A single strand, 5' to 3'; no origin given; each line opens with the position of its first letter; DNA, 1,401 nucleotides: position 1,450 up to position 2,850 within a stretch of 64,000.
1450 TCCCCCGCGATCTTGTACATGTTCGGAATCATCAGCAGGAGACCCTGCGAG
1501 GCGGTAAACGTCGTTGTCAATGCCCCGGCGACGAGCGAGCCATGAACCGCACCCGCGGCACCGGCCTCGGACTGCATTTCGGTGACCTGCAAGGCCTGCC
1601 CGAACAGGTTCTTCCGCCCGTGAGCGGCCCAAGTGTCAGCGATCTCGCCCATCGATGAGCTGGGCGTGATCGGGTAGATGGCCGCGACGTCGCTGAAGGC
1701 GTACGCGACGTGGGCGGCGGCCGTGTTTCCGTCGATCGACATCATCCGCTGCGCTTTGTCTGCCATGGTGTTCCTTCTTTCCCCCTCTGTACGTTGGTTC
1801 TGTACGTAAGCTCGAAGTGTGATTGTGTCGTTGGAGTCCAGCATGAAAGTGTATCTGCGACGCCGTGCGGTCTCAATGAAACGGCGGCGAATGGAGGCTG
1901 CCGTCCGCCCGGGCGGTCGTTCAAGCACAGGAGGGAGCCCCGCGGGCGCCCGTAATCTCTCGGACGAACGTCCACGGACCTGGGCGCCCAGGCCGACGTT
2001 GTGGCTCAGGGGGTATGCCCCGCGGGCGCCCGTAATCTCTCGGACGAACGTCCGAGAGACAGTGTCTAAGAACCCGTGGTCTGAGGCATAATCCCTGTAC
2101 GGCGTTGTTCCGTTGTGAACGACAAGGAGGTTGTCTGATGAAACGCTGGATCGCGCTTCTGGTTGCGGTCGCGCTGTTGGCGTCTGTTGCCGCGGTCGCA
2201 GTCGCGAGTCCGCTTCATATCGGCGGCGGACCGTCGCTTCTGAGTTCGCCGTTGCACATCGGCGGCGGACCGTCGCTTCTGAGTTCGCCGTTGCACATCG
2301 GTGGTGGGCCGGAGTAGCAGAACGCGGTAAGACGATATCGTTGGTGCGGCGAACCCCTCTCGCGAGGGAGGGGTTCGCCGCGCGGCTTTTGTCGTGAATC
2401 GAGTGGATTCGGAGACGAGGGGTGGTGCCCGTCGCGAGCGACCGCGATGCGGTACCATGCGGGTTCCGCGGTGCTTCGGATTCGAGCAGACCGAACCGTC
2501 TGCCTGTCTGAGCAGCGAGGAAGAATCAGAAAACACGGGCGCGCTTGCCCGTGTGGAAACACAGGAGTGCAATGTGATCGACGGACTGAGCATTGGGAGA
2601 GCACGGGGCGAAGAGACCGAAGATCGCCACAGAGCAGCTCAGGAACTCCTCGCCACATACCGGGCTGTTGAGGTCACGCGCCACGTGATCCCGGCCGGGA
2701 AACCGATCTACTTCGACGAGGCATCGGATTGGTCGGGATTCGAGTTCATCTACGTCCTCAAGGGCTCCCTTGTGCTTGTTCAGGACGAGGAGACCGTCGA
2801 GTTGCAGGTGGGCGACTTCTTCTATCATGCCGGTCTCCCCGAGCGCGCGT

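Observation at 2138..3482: Secreted triple-repeat propeptide paired with a cupin/HD-GYP protein: candidate new peptide-to-c-di-GMP signalling system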

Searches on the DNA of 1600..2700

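Call 7: search_rna_families(source=window, start=1600, end=2700, threshold=evalue, max_evalue=5)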
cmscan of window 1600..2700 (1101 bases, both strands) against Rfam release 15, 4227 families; matches with E-value up to 5: 7.
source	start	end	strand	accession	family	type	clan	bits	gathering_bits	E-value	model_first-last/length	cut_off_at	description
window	2344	2383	+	RF03937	mir-9456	Gene; miRNA;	-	21.4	80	0.27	13-56/68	no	mir-9456 microRNA precursor family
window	1855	1921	+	RF01750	ZMP-ZTP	Cis-reg; riboswitch;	-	21.2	39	0.58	1-86/86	no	ZMP/ZTP riboswitch aptamer (pfl RNA motif)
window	2179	2218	-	RF01074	RF_site1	Cis-reg; frameshift_element;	-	20.6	40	0.57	1-40/40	no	Putative RNA-dependent RNA polymerase ribosomal frameshift site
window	1942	2065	+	RF02868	ncS037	Gene; sRNA;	-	18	112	2.6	1-152/152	no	Burkholderia sRNA 37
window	2346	2381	-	RF03937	mir-9456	Gene; miRNA;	-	17.1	80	3.7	15-54/68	no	mir-9456 microRNA precursor family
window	2142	2240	+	RF01404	PinT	Gene; sRNA;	-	15.1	60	4.5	1-76/76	no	PinT (STnc440) Hfq binding RNA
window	2341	2379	+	RF02225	sX6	Gene; sRNA;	-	10.5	40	4.2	285-323/342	no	Proteobacterial sRNA sX6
